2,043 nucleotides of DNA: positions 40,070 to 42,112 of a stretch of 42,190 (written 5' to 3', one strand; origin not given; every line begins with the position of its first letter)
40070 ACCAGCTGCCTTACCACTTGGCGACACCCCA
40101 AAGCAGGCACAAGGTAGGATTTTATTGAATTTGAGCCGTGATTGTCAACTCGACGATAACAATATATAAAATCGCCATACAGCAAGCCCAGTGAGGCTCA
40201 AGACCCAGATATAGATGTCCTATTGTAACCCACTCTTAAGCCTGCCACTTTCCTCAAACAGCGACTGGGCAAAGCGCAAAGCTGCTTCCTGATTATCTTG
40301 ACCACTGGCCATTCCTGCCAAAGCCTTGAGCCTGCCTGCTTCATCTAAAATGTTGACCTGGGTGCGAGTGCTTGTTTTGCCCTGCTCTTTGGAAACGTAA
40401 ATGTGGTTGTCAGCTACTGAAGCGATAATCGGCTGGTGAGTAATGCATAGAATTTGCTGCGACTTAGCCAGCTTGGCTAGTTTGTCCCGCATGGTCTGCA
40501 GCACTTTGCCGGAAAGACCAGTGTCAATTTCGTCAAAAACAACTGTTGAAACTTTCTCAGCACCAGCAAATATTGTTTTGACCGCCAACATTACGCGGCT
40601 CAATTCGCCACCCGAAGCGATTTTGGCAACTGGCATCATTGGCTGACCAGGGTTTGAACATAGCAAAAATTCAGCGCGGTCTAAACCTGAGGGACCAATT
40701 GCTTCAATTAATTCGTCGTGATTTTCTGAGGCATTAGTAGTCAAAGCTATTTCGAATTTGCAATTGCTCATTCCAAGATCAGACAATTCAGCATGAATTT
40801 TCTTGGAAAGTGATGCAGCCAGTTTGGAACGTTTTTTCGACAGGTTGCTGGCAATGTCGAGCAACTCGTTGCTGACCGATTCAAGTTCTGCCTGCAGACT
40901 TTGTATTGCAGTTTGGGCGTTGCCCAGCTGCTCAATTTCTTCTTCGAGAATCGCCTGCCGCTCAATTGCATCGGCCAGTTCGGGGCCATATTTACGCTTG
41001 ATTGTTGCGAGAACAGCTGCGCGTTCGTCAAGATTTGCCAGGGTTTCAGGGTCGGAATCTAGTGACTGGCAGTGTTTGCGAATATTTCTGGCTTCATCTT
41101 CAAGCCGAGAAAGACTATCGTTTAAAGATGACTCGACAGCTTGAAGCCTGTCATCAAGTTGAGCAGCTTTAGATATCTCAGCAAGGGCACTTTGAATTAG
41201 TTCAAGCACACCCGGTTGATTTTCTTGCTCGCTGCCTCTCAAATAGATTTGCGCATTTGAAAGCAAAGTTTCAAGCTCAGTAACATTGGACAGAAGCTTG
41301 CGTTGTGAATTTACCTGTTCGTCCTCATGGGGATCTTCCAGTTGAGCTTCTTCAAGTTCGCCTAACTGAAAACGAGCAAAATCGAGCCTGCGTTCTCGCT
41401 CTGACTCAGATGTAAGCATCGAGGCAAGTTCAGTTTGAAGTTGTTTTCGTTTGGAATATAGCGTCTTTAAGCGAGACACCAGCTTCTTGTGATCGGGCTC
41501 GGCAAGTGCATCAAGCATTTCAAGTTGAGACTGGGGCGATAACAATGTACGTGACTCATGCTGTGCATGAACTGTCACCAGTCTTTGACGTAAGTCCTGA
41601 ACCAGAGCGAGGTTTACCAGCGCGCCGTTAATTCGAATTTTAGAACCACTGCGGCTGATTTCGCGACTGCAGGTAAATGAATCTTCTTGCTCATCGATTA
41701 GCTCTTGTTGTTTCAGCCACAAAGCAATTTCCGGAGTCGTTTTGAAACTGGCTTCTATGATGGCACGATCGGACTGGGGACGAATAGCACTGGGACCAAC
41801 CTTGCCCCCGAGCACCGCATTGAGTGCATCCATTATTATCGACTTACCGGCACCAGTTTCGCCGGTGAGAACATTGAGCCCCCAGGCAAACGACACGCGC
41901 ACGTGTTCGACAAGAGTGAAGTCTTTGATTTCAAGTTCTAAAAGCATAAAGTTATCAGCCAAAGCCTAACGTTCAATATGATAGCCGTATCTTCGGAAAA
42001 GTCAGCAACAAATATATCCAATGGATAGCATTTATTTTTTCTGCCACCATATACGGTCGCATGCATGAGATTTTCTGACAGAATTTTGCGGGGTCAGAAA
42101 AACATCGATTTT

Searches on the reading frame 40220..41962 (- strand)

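Call 75: search_protein_families(library=pfam, proteins=[window:40220-41962:-], max_evalue=0.00001)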
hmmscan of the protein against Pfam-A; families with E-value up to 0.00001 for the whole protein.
window:40220-41962:- (580 aa): 4 families
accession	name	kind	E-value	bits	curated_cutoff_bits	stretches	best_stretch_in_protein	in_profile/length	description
PF02463.25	SMC_N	-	2e-20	73.6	40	1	7-531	2-219/220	RecF/RecN/SMC N terminal domain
PF13175.12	AAA_15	-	1.2e-13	51.9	32.1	1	7-514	3-374/374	AAA ATPase domain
PF13476.12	AAA_23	-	1.2e-10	42.8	27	1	10-234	2-190/201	AAA domain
PF13304.12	AAA_21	-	9.4e-06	26.3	27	0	460-513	248-302/304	AAA domain, putative AbiEii toxin, Type IV TA system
